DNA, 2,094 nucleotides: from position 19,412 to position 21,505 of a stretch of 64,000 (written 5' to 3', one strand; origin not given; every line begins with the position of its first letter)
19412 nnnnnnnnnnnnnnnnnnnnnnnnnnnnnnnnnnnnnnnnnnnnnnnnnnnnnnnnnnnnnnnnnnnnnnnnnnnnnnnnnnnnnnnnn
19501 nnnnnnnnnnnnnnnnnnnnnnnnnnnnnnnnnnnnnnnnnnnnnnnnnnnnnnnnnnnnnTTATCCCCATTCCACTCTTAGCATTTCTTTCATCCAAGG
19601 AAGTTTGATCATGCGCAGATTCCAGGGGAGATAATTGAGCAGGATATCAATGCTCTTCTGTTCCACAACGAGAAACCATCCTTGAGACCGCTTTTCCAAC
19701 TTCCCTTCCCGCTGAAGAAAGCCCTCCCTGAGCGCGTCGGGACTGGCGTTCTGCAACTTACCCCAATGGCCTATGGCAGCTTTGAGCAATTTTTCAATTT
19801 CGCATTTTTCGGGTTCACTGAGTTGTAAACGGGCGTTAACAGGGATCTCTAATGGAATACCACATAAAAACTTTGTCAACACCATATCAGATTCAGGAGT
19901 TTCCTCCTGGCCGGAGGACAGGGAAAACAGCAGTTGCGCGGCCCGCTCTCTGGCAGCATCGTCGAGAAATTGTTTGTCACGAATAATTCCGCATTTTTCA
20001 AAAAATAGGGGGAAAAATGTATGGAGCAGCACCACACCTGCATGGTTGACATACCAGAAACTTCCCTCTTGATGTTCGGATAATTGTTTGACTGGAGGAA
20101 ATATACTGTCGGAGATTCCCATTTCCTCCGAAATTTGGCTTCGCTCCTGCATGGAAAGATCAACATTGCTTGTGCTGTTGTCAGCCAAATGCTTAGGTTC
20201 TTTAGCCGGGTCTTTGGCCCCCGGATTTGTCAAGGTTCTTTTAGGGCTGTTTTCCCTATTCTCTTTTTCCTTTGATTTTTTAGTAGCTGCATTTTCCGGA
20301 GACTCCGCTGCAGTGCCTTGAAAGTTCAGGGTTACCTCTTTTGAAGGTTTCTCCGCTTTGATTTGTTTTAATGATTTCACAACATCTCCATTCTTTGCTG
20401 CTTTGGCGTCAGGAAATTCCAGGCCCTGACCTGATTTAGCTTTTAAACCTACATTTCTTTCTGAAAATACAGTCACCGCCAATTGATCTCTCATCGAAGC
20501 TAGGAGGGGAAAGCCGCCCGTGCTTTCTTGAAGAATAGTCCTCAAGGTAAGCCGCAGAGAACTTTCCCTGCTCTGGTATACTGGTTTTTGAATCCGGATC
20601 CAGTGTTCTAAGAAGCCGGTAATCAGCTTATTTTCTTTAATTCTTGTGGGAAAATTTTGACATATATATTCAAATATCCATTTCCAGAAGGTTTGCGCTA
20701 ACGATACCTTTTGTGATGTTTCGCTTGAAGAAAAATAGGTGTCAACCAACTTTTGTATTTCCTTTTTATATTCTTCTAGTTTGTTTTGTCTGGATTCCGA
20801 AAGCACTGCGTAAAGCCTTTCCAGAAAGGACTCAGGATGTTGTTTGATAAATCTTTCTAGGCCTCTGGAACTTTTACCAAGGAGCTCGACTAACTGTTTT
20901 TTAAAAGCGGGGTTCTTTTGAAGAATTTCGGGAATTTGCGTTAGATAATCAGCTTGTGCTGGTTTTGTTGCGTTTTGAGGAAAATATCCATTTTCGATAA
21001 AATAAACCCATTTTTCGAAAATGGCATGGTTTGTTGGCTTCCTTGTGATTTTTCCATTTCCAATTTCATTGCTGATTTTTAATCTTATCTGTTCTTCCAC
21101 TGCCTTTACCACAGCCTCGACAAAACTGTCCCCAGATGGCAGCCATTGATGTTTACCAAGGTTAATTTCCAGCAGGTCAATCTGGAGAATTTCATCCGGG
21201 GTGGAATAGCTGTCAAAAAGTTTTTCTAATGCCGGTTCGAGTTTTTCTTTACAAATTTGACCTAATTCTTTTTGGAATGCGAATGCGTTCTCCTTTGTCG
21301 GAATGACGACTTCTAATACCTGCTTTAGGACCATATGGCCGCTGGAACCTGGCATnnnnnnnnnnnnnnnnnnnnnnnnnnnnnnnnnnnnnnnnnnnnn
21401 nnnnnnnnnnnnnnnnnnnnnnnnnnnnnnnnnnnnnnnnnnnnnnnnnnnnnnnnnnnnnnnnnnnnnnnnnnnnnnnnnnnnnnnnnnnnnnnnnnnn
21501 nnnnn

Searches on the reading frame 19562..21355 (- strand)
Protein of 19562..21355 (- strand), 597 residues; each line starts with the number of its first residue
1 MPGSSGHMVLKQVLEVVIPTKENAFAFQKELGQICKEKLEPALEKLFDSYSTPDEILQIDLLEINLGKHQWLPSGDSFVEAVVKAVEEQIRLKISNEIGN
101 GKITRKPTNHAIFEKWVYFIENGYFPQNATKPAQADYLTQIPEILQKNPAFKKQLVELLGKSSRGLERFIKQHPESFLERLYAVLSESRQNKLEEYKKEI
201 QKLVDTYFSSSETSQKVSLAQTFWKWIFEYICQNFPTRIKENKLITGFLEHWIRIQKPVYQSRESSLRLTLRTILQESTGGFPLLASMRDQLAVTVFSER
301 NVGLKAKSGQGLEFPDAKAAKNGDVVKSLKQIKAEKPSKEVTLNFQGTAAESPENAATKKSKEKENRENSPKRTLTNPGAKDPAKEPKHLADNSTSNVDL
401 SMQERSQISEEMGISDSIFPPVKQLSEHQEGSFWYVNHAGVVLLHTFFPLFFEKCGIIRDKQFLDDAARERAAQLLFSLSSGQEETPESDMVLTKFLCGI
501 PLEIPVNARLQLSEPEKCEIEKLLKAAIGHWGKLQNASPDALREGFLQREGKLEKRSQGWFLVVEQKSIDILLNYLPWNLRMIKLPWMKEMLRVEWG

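Call 6: search_protein_families(library=pfam, proteins=[window:19562-21355:-], max_evalue=0.01)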
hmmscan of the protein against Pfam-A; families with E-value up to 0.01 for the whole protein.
window:19562-21355:- (597 aa): 2 families
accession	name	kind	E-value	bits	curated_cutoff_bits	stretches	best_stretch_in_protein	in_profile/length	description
PF19268.4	CIS_TMP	-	1.1e-111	374.9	27.8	1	7-596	2-463/463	Contractile injection system tape measure protein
PF09280.16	XPC-binding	-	0.0011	19.1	26.4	1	137-181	9-53/57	XPC-binding domain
